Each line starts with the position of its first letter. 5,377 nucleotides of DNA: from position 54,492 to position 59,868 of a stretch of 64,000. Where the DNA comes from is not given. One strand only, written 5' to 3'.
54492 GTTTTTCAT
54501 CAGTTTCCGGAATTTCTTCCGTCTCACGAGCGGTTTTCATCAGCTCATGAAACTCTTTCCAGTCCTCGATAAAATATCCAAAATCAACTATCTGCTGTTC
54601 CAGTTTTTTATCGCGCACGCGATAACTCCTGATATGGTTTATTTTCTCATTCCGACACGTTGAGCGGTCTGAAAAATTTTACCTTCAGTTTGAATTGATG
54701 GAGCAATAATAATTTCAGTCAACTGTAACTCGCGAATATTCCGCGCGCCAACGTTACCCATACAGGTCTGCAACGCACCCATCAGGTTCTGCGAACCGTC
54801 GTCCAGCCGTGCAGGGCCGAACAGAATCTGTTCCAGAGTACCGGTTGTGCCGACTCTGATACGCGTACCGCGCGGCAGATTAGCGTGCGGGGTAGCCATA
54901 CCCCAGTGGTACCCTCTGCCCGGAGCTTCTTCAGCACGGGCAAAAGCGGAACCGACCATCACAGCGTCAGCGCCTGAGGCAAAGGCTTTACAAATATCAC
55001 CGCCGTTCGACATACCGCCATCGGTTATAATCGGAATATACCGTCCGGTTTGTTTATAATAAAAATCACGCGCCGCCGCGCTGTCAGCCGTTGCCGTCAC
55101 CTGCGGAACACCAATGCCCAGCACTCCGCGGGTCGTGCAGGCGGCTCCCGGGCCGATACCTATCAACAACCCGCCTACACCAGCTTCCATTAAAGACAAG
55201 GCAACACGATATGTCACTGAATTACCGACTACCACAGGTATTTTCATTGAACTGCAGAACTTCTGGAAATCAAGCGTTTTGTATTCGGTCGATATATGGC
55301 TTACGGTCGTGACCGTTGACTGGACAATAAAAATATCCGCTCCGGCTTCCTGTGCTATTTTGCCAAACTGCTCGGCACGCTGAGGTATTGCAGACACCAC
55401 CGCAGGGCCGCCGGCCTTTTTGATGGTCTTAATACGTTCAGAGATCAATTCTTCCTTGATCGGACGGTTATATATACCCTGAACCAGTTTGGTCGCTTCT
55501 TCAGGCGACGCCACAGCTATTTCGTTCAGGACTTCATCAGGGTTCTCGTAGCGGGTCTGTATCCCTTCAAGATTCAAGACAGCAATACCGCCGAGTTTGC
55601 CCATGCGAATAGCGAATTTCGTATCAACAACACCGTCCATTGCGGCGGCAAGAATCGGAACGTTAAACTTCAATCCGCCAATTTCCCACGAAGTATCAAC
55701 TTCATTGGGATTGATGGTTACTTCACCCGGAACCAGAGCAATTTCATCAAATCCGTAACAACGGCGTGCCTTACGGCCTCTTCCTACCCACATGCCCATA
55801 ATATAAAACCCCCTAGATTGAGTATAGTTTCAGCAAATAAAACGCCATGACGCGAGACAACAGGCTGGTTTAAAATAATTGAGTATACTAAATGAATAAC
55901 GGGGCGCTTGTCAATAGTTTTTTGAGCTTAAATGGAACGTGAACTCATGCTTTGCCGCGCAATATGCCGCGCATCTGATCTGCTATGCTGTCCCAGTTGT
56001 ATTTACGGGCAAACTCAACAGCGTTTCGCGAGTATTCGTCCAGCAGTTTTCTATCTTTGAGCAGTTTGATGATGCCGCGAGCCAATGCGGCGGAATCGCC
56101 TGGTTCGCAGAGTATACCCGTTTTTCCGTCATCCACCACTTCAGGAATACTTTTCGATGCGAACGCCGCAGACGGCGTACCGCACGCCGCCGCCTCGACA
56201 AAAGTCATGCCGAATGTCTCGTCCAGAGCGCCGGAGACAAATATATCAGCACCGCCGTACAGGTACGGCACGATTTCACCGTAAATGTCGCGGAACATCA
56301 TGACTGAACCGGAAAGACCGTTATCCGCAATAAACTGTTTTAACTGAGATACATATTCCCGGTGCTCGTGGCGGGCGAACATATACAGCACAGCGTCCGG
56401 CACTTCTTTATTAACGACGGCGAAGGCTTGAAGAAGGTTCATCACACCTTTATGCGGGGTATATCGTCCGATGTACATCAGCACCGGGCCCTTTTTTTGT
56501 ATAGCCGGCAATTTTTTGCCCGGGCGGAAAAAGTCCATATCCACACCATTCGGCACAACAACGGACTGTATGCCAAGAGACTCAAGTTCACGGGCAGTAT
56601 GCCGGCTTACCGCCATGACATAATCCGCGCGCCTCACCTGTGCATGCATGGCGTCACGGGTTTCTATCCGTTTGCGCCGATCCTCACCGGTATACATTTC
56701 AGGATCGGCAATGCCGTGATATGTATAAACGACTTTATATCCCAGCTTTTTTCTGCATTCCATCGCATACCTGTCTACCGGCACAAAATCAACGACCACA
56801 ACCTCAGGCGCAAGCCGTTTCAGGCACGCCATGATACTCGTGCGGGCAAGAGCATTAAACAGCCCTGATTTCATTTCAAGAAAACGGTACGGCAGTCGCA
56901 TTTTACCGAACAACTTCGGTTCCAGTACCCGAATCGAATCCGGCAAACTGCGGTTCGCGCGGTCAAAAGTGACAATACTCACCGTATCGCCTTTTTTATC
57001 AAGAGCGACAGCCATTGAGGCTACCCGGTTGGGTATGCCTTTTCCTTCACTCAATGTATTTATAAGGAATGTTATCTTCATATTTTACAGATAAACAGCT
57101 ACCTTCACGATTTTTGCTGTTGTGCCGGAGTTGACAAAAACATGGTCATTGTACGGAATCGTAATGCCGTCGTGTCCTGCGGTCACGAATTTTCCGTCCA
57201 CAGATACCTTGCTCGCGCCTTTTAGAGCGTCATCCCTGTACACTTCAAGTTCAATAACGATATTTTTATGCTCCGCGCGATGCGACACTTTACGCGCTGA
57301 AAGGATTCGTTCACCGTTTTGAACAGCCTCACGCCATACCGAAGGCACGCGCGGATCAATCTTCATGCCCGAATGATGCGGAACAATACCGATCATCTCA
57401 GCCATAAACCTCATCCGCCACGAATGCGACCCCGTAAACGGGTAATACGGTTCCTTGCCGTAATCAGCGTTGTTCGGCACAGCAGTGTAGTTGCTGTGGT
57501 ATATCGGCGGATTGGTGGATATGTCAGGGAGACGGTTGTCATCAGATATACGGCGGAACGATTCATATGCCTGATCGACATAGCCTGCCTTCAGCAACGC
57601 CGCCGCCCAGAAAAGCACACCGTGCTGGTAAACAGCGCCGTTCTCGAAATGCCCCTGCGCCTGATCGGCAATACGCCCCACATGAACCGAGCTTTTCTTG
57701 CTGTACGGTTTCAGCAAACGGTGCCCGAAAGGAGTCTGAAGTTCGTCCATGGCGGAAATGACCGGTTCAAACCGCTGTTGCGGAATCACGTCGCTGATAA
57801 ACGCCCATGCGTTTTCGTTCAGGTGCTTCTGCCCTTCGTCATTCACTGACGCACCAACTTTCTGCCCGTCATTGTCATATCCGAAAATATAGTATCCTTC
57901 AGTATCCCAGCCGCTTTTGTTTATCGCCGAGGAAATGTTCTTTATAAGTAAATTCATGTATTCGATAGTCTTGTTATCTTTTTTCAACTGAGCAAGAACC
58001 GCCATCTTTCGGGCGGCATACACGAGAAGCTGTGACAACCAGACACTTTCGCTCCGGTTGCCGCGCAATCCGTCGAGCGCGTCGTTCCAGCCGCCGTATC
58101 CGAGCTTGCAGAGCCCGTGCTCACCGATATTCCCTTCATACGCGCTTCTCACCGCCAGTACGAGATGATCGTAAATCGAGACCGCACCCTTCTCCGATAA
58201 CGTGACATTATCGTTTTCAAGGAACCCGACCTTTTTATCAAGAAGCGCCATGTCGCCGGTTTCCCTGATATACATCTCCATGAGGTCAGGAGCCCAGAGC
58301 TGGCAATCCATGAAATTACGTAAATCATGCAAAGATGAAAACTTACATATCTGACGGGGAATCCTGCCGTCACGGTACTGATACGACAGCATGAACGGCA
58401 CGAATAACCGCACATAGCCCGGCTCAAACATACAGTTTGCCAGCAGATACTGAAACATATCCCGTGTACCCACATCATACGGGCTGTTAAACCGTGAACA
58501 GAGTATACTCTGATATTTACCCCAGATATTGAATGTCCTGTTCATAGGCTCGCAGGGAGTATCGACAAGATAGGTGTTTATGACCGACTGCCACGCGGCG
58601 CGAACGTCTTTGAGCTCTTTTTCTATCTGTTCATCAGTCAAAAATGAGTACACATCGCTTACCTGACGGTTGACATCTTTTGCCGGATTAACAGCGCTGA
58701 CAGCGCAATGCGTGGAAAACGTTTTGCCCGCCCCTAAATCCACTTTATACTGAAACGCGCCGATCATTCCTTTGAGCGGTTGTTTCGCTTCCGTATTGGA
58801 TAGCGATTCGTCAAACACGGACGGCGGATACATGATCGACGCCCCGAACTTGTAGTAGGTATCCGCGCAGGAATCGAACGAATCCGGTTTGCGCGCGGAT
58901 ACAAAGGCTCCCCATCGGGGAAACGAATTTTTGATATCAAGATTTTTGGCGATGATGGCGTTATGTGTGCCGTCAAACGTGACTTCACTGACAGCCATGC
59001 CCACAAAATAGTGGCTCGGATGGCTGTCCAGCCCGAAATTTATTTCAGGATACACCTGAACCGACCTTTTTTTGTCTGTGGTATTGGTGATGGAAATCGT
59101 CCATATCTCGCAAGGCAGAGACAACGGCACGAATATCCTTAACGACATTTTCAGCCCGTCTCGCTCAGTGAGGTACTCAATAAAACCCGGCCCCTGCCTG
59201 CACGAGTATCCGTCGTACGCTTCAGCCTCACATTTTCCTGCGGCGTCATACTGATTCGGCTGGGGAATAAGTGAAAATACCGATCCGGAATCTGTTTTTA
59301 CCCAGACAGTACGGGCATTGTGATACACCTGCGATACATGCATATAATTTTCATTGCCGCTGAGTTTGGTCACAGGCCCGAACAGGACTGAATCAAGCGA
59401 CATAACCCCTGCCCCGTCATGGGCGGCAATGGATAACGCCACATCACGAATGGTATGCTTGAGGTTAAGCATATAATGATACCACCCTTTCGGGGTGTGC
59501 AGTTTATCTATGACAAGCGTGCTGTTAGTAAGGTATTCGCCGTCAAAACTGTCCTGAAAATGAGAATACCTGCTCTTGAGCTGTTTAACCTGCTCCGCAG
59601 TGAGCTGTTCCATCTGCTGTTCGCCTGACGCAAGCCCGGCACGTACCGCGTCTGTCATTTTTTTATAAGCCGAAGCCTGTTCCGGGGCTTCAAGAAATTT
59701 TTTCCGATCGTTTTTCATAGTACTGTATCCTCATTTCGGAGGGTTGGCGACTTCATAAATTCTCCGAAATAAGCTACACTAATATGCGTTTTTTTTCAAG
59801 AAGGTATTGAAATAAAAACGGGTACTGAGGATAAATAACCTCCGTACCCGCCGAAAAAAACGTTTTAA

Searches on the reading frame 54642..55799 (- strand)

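Call 13: search_protein_families(library=pfam, proteins=[window:54642-55799:-], max_evalue=0.001)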
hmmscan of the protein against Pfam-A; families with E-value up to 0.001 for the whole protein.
window:54642-55799:- (386 aa): 5 families
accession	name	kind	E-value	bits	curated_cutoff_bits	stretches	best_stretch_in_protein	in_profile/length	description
PF00478.31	IMPDH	-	1.3e-51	176.1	25.6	1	15-361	2-328/345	IMP dehydrogenase / GMP reductase domain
PF01070.24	FMN_dh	-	3.9e-11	43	24.9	1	176-292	208-311/350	FMN-dependent dehydrogenase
PF03060.21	NMO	-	1.1e-06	28.8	28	1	243-298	193-237/331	Nitronate monooxygenase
PF05690.20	ThiG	-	2.1e-05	24.5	23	1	254-292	175-213/247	Thiazole biosynthesis protein ThiG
PF01180.27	DHO_dh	-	0.00073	19.3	27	0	248-287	234-273/291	Dihydroorotate dehydrogenase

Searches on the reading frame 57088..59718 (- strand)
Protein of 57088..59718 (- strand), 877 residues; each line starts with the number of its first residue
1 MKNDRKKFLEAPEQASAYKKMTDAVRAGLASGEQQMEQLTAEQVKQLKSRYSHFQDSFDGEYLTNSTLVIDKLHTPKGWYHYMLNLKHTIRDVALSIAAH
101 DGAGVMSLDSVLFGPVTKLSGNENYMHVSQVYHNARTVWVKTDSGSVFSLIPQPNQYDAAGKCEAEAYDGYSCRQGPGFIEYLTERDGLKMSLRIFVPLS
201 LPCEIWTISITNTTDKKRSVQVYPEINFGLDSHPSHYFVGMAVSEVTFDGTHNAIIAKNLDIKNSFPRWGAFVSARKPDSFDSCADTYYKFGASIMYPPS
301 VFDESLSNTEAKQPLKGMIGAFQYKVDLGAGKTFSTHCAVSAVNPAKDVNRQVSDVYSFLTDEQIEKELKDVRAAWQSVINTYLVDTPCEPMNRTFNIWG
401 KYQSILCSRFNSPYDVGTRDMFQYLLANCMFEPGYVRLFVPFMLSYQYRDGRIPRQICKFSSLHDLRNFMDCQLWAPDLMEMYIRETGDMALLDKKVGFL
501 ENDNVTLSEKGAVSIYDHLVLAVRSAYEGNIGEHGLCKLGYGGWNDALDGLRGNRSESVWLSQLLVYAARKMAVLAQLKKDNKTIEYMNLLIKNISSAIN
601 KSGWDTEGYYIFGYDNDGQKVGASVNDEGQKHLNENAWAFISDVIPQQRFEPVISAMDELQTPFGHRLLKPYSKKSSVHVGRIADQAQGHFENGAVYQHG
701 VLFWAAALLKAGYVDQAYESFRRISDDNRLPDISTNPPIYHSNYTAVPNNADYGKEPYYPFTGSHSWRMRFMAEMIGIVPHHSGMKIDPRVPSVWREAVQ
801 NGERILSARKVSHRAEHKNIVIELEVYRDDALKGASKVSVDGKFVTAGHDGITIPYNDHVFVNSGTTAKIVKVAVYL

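Call 13: search_protein_families(library=pfam, proteins=[window:57088-59718:-], max_evalue=0.001)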
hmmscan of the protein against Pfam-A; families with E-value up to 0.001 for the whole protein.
window:57088-59718:- (877 aa): 2 families
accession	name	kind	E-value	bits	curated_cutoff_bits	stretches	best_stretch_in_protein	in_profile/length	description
PF17167.11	Glyco_hydro_94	-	1.4e-52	179.2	27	1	376-776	2-418/420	Glycosyl hydrolase 94 superfamily, catalytic domain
PF06165.18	GH94_b-supersand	-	1.4e-17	64.5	23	1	138-334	51-244/251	Glycosyl hydrolase 94, supersandwich domain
